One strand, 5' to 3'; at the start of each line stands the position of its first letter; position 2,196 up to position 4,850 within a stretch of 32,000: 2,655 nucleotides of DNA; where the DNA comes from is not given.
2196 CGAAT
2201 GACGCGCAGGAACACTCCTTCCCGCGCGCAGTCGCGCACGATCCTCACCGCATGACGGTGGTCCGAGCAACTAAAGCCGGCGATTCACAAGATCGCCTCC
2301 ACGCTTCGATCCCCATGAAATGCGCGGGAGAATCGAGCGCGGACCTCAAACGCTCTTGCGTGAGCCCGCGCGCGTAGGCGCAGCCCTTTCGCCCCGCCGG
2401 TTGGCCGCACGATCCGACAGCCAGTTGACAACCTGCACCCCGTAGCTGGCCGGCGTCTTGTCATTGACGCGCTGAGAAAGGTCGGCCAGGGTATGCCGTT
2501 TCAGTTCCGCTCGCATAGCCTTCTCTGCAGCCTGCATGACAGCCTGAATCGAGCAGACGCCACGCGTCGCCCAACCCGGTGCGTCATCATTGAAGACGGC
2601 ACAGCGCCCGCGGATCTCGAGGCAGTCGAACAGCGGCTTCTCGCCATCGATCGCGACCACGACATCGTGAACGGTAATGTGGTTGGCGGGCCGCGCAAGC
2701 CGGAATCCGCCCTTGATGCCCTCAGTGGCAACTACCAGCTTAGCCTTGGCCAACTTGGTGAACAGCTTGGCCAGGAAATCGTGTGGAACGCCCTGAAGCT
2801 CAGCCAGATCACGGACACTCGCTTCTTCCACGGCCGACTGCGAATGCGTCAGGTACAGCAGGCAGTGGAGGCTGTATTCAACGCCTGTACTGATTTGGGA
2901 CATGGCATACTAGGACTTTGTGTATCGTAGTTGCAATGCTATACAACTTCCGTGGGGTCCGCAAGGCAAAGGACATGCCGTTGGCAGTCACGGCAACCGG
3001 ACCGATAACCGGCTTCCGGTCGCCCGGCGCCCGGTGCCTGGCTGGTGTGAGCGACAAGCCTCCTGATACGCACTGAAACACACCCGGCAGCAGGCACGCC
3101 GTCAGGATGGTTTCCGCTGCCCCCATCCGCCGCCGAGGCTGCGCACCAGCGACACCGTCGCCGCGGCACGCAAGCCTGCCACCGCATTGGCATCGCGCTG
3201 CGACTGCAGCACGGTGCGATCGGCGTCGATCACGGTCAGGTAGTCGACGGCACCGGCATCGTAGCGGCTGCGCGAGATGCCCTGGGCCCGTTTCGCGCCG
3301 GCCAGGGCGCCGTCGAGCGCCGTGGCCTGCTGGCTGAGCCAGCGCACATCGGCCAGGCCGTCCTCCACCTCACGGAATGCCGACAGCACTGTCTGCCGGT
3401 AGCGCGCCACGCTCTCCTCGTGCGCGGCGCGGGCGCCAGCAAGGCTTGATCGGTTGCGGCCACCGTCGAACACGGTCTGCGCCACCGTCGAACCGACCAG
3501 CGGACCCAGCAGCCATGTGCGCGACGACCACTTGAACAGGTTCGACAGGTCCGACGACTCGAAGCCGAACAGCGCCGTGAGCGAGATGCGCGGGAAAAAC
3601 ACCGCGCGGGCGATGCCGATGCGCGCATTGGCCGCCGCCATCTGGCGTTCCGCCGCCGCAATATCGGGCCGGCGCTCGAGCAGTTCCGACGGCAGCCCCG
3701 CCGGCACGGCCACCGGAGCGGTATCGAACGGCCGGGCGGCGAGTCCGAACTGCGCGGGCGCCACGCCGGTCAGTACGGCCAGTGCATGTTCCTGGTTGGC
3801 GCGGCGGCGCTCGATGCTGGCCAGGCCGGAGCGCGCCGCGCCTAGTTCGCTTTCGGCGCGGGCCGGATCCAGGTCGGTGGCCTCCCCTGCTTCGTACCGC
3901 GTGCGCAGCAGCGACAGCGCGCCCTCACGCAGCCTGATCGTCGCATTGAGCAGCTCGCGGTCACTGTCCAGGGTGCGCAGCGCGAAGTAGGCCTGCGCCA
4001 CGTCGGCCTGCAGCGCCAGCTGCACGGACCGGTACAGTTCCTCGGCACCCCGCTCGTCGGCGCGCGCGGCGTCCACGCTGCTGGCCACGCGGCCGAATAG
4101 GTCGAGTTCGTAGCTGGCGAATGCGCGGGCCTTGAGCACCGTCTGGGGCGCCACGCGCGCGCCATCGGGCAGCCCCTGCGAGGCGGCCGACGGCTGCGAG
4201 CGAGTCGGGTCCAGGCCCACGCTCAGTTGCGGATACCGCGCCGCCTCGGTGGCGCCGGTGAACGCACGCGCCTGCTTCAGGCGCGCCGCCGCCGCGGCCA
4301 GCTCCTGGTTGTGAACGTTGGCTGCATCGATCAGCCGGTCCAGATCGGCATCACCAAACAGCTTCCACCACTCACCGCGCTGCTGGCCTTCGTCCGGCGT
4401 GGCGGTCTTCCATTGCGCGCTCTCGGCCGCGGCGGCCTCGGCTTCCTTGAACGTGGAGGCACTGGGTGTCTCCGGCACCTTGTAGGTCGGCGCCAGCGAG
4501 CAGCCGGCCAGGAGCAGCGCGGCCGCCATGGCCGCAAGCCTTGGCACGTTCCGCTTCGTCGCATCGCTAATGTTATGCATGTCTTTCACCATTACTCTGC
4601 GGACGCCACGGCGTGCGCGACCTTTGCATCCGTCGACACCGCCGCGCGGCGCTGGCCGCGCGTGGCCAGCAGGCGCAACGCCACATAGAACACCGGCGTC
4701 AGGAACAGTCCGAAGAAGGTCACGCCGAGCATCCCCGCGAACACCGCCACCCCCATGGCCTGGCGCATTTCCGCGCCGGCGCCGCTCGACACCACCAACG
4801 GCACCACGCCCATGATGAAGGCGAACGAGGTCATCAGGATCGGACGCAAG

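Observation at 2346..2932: Candidate cognate regulator: an Rrf2 protein with its own box and an atypical Cys spacing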

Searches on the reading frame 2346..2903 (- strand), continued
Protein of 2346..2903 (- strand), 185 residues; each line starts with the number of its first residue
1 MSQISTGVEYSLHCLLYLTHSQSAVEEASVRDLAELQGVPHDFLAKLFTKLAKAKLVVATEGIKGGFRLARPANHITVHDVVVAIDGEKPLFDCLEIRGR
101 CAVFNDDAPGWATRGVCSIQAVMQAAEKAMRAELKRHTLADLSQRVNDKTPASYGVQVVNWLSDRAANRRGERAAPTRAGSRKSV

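Call 39: search_dna_similar(query=window:2346-2903:-, collection=plasmids, mode=protein, max_rows=40, rows=spread)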
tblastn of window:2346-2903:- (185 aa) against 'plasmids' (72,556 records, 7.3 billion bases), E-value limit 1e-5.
Records with a match: 164; places in all: 189; records where one place covers at least 80% of the query: 116.
Best place of each record, by identity: 95-99% 1; 60-80% 7; <60% 156.
By first word of the organism name: Agrobacterium 25; Rhizobium 20; Sinorhizobium 19; Ensifer 12; Escherichia 11; Priestia 9; Neorhizobium 6; Streptomyces 5; Cupriavidus 4; Shinella 3; and 38 more.
By predicted mobility (MOB-suite, as given by PLSDB): non-mobilizable 89; conjugative 52; mobilizable 23.
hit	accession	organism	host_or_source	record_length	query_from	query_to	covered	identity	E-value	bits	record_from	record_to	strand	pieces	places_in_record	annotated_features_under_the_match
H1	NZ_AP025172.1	Cupriavidus sp. P-10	-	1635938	1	184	99%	97.8%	2e-104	335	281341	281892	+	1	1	none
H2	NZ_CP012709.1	Psychrobacter urativorans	cell culture,soil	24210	1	169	91%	72.8%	7e-66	224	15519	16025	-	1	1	Rrf2 family transcriptional regulator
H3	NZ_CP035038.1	Sinorhizobium fredii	single cell,soil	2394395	1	174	94%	57.5%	1e-45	167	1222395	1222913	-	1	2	none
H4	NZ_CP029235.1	Sinorhizobium fredii CCBAU 45436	Glycine max,cell culture,plant root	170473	1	169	91%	56.8%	1e-42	158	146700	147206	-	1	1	Rrf2 family transcriptional regulator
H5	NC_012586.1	Sinorhizobium fredii NGR234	-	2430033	1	165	89%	55.8%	2e-41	154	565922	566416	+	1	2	record has no annotation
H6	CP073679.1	Sinorhizobium meliloti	Medicago truncatula,cell culture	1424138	1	169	91%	54.4%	5e-40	150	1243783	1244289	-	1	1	Rrf2 family transcriptional regulator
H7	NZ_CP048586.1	Agrobacterium pusense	walnut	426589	1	175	95%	51.4%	3e-39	148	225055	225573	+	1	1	Rrf2 family transcriptional regulator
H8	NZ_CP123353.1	Agrobacterium pusense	laboratory contaminant from a culture ...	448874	1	175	95%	51.4%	1e-38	147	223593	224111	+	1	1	Rrf2 family transcriptional regulator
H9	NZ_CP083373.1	Ensifer canadensis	Melilotus albus,Cell Culture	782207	1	169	91%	53.3%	3e-41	154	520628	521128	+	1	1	Rrf2 family transcriptional regulator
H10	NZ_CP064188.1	Rhizobium sp. 007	Onobrychis viciifolia,cell culture,root ...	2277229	1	175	95%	50.3%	6e-40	150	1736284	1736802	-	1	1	none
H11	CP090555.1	Neorhizobium galegae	Galega,Cell culture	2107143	1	169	91%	51.7%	1e-16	159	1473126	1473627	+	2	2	none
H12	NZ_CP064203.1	Acinetobacter baumannii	Homo sapiens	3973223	1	169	91%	50.3%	1e-39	149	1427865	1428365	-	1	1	none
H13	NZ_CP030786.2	Escherichia albertii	stool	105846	1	165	89%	47.9%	4e-36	139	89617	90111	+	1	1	Rrf2 family transcriptional regulator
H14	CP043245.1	Escherichia albertii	White-Breasted Nuthatch,genomic ...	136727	1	165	89%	47.9%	4e-36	139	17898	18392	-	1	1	Rrf2 family transcriptional regulator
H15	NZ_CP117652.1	Escherichia albertii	Sturnus vulgaris,whole organism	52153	1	165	89%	47.9%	5e-36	139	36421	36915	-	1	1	Rrf2 family transcriptional regulator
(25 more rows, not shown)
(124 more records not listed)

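Call 41: get_annotated_region(hit=H13, flank=6000)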
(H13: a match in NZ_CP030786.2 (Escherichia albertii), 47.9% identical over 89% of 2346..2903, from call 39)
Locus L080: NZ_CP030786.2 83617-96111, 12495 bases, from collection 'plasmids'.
description: Escherichia albertii strain 2012EL-1823B plasmid unnamed3, complete sequence
organism: Escherichia albertii (NCBI taxid 208962)
taxonomy: Bacteria; Pseudomonadota; Gammaproteobacteria; Enterobacterales; Enterobacteriaceae; Escherichia; Escherichia albertii
host: -; source: stool; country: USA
typing (MOB-suite, as given by PLSDB): non-mobilizable; replicon IncFIA,IncFIB,IncFIC
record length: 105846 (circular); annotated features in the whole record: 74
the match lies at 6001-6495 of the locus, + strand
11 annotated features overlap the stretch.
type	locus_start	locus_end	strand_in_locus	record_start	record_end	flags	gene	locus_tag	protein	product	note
CDS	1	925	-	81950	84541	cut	-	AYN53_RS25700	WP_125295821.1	fimbria/pilus outer membrane usher protein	GO:0009297 - pilus assembly [Evidence IEA]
CDS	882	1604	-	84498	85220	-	-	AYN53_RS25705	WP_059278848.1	molecular chaperone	GO:0061077 - chaperone-mediated protein folding [Evidence IEA]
CDS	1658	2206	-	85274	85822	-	-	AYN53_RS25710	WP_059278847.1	fimbrial protein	GO:0007155 - cell adhesion [Evidence IEA]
CDS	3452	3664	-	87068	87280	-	cspA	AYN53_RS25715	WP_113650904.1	RNA chaperone/antiterminator CspA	-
CDS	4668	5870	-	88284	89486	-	-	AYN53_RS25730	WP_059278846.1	FAD-dependent oxidoreductase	-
CDS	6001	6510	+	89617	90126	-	-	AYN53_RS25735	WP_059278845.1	Rrf2 family transcriptional regulator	-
CDS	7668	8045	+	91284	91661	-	psiB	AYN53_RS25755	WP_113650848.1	conjugation system SOS inhibitor PsiB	-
CDS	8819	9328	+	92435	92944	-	-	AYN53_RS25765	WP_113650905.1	hypothetical protein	-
CDS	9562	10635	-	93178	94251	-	-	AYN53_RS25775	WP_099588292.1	integrase core domain-containing protein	GO:0006313 - DNA transposition [Evidence IEA]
CDS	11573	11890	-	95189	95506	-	-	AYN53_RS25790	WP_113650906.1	helix-turn-helix transcriptional regulator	GO:0006355 - regulation of DNA-templated transcription [Evidence IEA]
CDS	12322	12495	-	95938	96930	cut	-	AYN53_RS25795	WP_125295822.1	nuclease PIN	-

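Call 42: get_annotated_region(hit=H1, flank=16000)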
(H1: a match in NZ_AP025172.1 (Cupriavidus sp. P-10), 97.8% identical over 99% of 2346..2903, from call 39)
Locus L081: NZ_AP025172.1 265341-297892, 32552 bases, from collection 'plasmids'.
description: Cupriavidus sp. P-10 plasmid pMTS1, complete sequence
organism: Cupriavidus sp. P-10 (NCBI taxid 2027911)
taxonomy: Bacteria; Pseudomonadota; Betaproteobacteria; Burkholderiales; Burkholderiaceae; Cupriavidus; Cupriavidus sp. P-10
host: -; source: -; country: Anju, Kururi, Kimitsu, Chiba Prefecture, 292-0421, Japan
typing (MOB-suite, as given by PLSDB): non-mobilizable
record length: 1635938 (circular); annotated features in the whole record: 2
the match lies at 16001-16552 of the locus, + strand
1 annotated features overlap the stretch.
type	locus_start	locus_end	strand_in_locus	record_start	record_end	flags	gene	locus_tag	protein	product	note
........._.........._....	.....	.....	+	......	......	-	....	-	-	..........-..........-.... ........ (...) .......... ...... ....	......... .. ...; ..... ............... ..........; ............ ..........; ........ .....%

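Call 75: predict_structure(alignment_id=A1)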
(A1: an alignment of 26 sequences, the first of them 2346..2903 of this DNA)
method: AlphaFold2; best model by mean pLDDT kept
length: 185 residues; sequences in the alignment: 26
mean_pLDDT: 74.5   pTM: 0.68
mean pLDDT of the five models: 74.5, 73.7, 71.1, 71.0, 65.8
residues with pLDDT >= 90: 49; 70-90: 60; 50-70: 56; < 50: 20
segments of 3 or more residues with pLDDT < 50: 22-25, 172-185
pLDDT, mean of each block of 10 residues (from residue 1): 75 86 59 84 93 93 74 94 90 66 60 59 76 90 83 69 67 42 38
secondary structure, 60 per line:
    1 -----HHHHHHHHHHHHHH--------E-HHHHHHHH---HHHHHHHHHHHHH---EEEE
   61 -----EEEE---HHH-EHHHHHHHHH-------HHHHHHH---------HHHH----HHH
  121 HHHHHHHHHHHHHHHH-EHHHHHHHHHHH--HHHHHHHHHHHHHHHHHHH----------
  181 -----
elements in order: H6-19 H30-37 H41-53 E57-60 E66-69 H78-86 H94-100 H110-113 H118-136 H139-149 H152-170

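Call 78: fold_search(model_id=the predicted structure, library=pdb)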
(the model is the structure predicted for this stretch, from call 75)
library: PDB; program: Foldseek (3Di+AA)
matches with E <= 10: 1594; with E <= 0.001: 38
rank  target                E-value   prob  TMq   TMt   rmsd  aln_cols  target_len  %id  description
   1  6y45_B                6.1e-13  1.00  0.65  0.75   5.9       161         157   40  Crystal Structure of the H33A variant of RsrR (released 2020-03-04)
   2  6y45_A                8.6e-13  1.00  0.66  0.74   5.8       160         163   39  Crystal Structure of the H33A variant of RsrR (released 2020-03-04)
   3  6hsm_G                8.6e-13  1.00  0.65  0.76   6.1       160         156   39  Structure of partially reduced RsrR in space group P2(1)2(1)2(1) (released 2019-01-30)
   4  6hsm_B                1.3e-12  1.00  0.64  0.72   6.1       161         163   40  Structure of partially reduced RsrR in space group P2(1)2(1)2(1) (released 2019-01-30)
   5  6hsd_B                1.5e-12  1.00  0.64  0.74   6.3       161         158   40  Crystal structure of the oxidized form of the transcription regulator RsrR (released 2019-01-30)
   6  6hsd_C                1.8e-12  1.00  0.64  0.74   6.0       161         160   40  Crystal structure of the oxidized form of the transcription regulator RsrR (released 2019-01-30)
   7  6hse_C                6.2e-12  1.00  0.65  0.75   6.1       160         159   39  Structure of dithionite-reduced RsrR in spacegroup P2(1) (released 2019-01-30)
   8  6hsm_A                6.6e-12  1.00  0.63  0.71   6.3       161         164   40  Structure of partially reduced RsrR in space group P2(1)2(1)2(1) (released 2019-01-30)
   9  6y42_A                1.7e-11  1.00  0.64  0.74   6.1       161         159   40  Crystal Structure of RsrR complexed to a 39 basepair DNA fragment of the rsrR promoter (released 2020-03-04)
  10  6hsd_A                2.7e-11  1.00  0.65  0.71   6.0       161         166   40  Crystal structure of the oxidized form of the transcription regulator RsrR (released 2019-01-30)
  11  6hse_A                5.0e-11  1.00  0.65  0.73   6.0       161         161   40  Structure of dithionite-reduced RsrR in spacegroup P2(1) (released 2019-01-30)
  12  2y75_D                6.5e-08  1.00  0.59  0.83   3.6       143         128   23  The Structure of CymR (YrzC) the Global Cysteine Regulator of B. subtilis (released 2011-08-03)
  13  2y75_B                9.2e-08  1.00  0.60  0.85   3.5       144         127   23  The Structure of CymR (YrzC) the Global Cysteine Regulator of B. subtilis (released 2011-08-03)
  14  2y75_E                1.2e-07  1.00  0.57  0.79   4.5       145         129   23  The Structure of CymR (YrzC) the Global Cysteine Regulator of B. subtilis (released 2011-08-03)
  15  4cic_A                4.2e-07  1.00  0.59  0.77   5.4       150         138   25  T. potens IscR (released 2014-05-28)
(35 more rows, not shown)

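Call 101: search_protein_representatives(protein=window:2346-2903:-)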
Query: 185 residues. Proteins with E-value up to 0.001 (for the whole library): 9410; up to 1e-10: 367; up to 1e-30: 32. The best 150 are listed.
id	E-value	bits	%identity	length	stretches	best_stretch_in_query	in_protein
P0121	9.0e-66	237.1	64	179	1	1-171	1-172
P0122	1.2e-54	200.8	60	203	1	2-172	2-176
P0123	6.1e-54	198.6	56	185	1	1-178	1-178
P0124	1.5e-46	174.6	50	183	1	1-179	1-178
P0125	7.9e-46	172.2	51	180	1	5-180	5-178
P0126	1.2e-45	171.6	47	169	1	4-167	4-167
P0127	1.3e-45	171.5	64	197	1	1-129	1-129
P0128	1.6e-44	168.0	53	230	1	1-169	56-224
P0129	2.5e-44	167.3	57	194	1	1-152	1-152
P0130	8.2e-43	162.4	52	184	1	1-165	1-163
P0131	4.3e-42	160.0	60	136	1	34-168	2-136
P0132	8.4e-40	152.6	49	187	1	2-175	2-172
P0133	1.1e-38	149.0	45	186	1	5-183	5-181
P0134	5.1e-38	146.8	44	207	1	5-173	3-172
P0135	2.2e-37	144.7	43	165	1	1-162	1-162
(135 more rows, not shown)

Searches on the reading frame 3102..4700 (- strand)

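Call 13: search_protein_families(library=pfam, proteins=[window:3102-4700:-], max_evalue=0.01)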
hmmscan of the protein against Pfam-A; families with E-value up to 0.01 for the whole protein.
window:3102-4700:- (532 aa): 1 family
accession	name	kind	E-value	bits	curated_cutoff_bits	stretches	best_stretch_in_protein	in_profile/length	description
PF02321.23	OEP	-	1.6e-47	162.2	22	2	337-507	5-171/187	Outer membrane efflux protein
